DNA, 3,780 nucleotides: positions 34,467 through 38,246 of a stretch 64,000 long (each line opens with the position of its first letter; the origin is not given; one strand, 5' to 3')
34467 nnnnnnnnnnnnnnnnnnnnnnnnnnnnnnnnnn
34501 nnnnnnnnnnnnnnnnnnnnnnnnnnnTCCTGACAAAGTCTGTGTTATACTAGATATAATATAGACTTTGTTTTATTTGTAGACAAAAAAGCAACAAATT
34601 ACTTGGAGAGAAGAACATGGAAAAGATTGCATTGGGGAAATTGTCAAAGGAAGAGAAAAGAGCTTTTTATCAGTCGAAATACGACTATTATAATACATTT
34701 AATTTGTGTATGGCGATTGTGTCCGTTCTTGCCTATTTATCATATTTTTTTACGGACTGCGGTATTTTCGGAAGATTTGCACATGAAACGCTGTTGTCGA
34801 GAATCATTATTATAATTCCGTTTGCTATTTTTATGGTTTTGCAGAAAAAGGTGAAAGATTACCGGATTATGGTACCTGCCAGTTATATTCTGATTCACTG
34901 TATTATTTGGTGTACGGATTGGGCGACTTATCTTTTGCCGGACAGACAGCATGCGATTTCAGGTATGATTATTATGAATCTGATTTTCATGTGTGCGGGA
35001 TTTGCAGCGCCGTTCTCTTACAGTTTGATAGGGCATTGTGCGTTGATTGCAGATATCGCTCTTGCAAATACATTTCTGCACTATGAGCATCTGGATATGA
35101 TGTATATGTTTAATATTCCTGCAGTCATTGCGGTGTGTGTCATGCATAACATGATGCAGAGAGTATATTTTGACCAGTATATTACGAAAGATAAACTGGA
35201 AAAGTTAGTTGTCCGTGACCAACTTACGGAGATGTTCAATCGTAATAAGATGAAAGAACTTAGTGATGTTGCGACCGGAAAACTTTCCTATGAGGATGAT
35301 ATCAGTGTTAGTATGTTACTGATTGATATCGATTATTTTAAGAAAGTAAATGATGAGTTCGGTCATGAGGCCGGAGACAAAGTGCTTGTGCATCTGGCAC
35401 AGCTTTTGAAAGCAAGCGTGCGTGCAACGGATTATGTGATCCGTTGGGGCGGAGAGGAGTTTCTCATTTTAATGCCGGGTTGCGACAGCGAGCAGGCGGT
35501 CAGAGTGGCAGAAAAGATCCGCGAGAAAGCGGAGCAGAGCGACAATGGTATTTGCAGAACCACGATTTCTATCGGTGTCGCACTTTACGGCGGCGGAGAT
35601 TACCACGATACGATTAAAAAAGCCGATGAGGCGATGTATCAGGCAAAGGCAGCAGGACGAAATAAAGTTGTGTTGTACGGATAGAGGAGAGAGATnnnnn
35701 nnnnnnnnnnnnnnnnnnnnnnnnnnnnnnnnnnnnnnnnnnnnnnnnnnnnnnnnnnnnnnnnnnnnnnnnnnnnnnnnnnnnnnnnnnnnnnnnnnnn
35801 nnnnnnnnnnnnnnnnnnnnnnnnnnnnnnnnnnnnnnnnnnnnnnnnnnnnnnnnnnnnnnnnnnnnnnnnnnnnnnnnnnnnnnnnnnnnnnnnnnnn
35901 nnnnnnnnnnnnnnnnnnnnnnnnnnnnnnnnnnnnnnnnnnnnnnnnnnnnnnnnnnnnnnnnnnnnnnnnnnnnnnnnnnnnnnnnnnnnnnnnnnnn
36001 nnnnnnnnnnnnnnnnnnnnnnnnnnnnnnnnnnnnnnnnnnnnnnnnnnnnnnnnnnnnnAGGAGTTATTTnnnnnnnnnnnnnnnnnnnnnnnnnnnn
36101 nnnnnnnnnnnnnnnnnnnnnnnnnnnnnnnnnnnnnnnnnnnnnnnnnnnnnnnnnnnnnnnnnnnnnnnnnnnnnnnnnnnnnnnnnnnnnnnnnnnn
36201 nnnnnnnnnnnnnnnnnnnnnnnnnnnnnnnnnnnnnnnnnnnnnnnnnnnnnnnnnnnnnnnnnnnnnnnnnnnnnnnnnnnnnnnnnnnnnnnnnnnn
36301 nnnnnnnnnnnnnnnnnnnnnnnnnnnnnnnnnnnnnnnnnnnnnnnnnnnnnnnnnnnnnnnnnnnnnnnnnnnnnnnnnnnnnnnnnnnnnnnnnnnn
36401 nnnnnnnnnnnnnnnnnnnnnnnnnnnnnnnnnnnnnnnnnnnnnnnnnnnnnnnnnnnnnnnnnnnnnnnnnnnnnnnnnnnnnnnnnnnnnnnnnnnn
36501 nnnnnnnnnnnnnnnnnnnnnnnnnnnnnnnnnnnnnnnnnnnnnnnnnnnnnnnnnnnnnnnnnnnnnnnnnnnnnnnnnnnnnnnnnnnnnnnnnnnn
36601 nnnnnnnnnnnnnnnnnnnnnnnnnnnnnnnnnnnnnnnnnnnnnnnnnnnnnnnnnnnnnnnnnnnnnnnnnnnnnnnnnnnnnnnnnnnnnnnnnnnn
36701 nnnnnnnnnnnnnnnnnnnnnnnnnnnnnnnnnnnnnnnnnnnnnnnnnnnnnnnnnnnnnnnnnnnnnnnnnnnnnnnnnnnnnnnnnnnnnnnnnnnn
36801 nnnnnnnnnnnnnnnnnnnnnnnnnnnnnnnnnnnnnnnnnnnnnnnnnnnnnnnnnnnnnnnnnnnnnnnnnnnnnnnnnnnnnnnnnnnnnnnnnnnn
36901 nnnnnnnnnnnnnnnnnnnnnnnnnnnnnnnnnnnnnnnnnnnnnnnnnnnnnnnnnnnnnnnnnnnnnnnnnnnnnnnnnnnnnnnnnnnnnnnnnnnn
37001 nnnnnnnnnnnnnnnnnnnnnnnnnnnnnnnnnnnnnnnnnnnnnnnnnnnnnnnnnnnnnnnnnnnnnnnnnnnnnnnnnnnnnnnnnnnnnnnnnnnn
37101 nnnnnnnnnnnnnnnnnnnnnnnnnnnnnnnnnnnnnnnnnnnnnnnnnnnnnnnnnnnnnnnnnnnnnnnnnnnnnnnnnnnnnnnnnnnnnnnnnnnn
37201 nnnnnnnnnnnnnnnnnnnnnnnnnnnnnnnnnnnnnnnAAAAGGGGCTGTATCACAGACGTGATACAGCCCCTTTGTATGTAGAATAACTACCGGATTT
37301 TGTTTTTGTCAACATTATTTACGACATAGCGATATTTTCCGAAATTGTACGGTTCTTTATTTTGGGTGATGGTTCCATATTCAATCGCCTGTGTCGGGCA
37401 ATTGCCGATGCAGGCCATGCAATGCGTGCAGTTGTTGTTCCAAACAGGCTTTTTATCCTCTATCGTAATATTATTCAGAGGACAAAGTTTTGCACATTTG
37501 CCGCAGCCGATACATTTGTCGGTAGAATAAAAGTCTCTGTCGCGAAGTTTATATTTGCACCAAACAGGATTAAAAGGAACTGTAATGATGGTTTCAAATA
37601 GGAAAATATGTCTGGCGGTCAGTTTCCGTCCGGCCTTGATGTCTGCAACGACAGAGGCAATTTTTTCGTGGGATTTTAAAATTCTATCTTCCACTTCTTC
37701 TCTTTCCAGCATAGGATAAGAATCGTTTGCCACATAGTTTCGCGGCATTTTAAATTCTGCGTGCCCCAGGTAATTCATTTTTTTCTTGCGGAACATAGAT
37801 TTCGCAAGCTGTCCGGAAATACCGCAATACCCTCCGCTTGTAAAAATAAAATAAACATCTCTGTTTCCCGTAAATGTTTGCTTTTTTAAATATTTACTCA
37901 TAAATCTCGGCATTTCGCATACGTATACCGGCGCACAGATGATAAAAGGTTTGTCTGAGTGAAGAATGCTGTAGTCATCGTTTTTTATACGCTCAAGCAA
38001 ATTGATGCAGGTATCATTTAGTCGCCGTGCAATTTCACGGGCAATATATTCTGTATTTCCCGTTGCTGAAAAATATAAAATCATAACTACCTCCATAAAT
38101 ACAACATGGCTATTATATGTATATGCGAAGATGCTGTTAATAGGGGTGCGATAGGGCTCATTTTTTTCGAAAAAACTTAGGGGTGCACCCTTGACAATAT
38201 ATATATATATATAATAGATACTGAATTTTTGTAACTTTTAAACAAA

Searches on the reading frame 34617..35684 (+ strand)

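Call 98: search_protein_families(library=pfam, proteins=[window:34617-35684:+], max_evalue=0.00001)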
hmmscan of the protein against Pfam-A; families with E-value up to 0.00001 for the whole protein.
window:34617-35684:+ (355 aa): 1 family
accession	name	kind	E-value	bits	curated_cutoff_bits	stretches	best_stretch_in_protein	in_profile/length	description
PF00990.26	GGDEF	-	1.6e-42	145.5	23.8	1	200-350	3-161/161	Diguanylate cyclase, GGDEF domain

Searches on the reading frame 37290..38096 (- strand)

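Call 55: search_protein_families(library=pfam, proteins=[window:37290-38096:-])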
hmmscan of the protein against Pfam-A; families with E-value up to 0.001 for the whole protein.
window:37290-38096:- (268 aa): 15 families
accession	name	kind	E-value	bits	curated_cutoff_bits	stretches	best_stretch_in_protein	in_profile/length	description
PF00037.32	Fer4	-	6.8e-12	45.1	21.1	2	191-210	4-23/24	4Fe-4S binding domain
PF13484.11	Fer4_16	-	1.5e-09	38.9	30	1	222-246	1-27/66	4Fe-4S double cluster binding domain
PF12838.12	Fer4_7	-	2.6e-09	37.8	27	1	194-237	1-52/52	4Fe-4S dicluster domain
PF12837.12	Fer4_6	-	4.2e-09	36.4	25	1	191-206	5-20/24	4Fe-4S binding domain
PF12797.12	Fer4_2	-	1.1e-08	34.9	24.5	1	187-206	2-21/22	4Fe-4S binding domain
PF13187.11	Fer4_9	-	5.3e-08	33.2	27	1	194-238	1-52/52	4Fe-4S dicluster domain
PF14697.11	Fer4_21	-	6.2e-08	33.1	35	1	192-239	5-58/59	4Fe-4S dicluster domain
PF13237.11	Fer4_10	-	1.6e-07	31.6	25.5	1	190-234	4-53/53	4Fe-4S dicluster domain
PF12724.12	Flavodoxin_5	-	6.4e-07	30.2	27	1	5-83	1-80/145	Flavodoxin domain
PF13183.11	Fer4_8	-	2e-06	28.7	27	0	193-209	3-19/68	4Fe-4S dicluster domain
PF25160.1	LdpA_Fe-S-bd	-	6.2e-06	26.3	27.6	1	191-213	24-46/49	LdpA Fe-S cluster-binding domain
PF12800.12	Fer4_4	-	1.4e-05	25.4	24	0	192-206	1-15/17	4Fe-4S binding domain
PF12798.12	Fer4_3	-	8.9e-05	23.5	27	0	195-207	1-13/15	4Fe-4S binding domain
PF00258.30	Flavodoxin_1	-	0.00018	22.1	25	1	6-80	1-89/143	Flavodoxin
PF12641.12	Flavodoxin_3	-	0.00089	19.5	27.5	0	6-39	2-36/160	Flavodoxin domain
